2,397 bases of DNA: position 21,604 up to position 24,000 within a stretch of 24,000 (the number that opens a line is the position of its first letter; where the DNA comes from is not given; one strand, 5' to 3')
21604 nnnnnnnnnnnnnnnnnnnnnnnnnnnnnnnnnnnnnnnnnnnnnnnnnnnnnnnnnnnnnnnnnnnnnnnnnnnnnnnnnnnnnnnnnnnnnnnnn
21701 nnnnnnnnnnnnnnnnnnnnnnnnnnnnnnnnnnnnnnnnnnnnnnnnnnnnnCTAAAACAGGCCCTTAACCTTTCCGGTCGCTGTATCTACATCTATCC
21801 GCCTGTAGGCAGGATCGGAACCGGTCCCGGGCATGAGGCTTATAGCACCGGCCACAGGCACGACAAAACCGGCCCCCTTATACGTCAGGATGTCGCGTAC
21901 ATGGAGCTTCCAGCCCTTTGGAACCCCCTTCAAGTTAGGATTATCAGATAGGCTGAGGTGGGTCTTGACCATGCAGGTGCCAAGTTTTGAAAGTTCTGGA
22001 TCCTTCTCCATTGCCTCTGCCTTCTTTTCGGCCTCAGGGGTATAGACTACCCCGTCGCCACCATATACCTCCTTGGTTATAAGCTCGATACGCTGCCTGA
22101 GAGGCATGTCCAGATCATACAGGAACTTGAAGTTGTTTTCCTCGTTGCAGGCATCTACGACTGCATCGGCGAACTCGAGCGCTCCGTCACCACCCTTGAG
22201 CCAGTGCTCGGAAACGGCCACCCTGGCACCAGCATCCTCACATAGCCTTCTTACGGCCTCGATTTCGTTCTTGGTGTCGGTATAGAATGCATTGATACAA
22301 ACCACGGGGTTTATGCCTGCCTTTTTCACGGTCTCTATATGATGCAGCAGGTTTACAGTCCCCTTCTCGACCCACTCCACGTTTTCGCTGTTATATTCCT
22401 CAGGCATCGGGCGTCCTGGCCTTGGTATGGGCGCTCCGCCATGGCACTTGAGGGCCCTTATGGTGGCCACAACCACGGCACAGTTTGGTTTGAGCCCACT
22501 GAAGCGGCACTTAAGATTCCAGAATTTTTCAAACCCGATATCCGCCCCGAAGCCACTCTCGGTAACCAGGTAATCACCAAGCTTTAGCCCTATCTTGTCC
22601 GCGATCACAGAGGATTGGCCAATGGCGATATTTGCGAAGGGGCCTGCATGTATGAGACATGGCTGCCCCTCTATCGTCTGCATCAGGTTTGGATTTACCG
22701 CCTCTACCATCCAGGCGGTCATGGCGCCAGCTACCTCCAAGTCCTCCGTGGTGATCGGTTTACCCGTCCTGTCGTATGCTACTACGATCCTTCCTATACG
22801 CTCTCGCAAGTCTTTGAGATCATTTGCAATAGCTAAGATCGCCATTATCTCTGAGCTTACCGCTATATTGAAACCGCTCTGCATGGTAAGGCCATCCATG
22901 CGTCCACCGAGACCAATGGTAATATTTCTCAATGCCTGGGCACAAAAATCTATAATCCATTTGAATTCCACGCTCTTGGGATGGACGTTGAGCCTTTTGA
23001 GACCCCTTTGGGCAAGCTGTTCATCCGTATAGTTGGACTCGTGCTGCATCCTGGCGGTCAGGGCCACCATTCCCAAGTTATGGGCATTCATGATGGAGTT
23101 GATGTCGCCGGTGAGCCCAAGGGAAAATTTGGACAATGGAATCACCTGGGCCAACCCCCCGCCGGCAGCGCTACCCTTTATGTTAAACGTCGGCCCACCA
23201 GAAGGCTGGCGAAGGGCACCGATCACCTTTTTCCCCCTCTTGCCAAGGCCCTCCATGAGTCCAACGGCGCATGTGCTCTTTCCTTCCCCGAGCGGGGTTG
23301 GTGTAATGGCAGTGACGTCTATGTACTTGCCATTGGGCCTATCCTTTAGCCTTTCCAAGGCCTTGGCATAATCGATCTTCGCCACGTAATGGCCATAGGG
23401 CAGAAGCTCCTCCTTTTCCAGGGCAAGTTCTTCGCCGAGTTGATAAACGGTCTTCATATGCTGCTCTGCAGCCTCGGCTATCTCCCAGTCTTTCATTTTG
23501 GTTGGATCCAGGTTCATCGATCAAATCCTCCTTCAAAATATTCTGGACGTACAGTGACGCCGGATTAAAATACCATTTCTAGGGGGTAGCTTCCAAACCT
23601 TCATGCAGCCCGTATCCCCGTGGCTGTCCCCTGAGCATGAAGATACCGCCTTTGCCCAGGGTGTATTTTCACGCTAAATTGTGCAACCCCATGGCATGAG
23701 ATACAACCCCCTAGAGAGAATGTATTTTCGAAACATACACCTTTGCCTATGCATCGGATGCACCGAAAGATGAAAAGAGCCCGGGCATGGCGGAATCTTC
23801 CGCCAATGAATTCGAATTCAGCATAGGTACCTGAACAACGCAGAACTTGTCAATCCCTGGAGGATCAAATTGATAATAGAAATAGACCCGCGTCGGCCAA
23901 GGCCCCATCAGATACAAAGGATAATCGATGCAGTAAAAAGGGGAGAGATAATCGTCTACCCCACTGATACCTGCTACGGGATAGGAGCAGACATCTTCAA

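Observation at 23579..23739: fhs leader: copy 4 is enclosed by a perfect 9-bp long-range inverted repeat and preceded by an extra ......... box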

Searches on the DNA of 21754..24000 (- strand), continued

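Call 91: search_with_rna_model(model_id=R2, sources=[L119], filters=off, max_evalue=1, show_alignments=3)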
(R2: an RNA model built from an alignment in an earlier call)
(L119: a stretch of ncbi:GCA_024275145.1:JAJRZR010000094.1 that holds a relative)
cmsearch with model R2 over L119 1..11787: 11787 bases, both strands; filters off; matches with E-value up to 1: 3.
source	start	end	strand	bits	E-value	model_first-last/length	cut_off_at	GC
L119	5063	5154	+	23.9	4.4e-05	1-94/94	no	0.42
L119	10411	10493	-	9.8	0.38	1-94/94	no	0.49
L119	4984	5056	+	9.7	0.42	10-81/94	no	0.53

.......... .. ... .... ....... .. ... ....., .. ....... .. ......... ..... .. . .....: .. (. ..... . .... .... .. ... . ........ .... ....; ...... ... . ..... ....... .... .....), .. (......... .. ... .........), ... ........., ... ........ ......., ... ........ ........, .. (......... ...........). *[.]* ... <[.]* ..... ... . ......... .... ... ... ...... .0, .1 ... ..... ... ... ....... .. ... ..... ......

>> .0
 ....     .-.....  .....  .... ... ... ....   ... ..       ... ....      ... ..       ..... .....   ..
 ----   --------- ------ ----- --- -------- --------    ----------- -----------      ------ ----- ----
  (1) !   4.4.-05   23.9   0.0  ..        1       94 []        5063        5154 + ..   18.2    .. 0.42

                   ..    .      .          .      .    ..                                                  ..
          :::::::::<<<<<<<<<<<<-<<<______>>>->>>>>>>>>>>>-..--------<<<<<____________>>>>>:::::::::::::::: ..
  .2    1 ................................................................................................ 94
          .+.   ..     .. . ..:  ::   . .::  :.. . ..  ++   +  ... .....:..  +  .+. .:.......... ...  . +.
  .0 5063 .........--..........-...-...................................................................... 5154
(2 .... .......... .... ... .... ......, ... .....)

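Call 96: search_with_rna_model(model_id=R1, sources=[L001, L017, L004, L119], filters=off, max_evalue=0.5, make_alignment=true)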
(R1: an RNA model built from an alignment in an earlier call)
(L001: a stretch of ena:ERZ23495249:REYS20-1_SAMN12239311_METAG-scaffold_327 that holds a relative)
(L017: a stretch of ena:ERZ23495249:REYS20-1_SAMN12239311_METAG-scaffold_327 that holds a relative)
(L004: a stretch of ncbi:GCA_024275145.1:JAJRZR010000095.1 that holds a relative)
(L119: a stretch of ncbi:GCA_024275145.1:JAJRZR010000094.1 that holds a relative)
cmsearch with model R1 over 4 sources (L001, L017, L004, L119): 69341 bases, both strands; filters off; matches with E-value up to 0.5: 14.
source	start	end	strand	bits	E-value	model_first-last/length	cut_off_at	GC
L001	19100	19162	+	75.9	7.4e-16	1-62/62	no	0.48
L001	13043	13104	+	74.1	2e-15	1-62/62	no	0.52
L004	13048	13110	+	71.2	1e-14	1-62/62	no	0.56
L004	12018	12078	+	67.4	8.4e-14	1-62/62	no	0.52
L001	9872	9933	+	66.4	1.5e-13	1-62/62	no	0.56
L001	12018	12079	+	63.8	6.5e-13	1-62/62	no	0.61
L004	9872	9934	+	59.3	7.9e-12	1-62/62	no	0.46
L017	14394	14455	+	45.5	1.7e-08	1-62/62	no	0.45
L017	19671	19732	-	42.7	8.1e-08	1-62/62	no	0.56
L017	14162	14219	-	41.4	1.7e-07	1-62/62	no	0.48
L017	19900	19962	+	38.3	9.2e-07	1-62/62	no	0.49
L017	15639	15702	-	36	3.4e-06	1-62/62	no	0.45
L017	16903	16963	-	31.4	4.4e-05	1-62/62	no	0.48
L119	5096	5158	+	30.2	8.3e-05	1-62/62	no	0.4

Alignment A3: 14 matches aligned to the model, 69 columns, each read 5' to 3' on its own strand. Consensus structure (alignment columns), stored with it:
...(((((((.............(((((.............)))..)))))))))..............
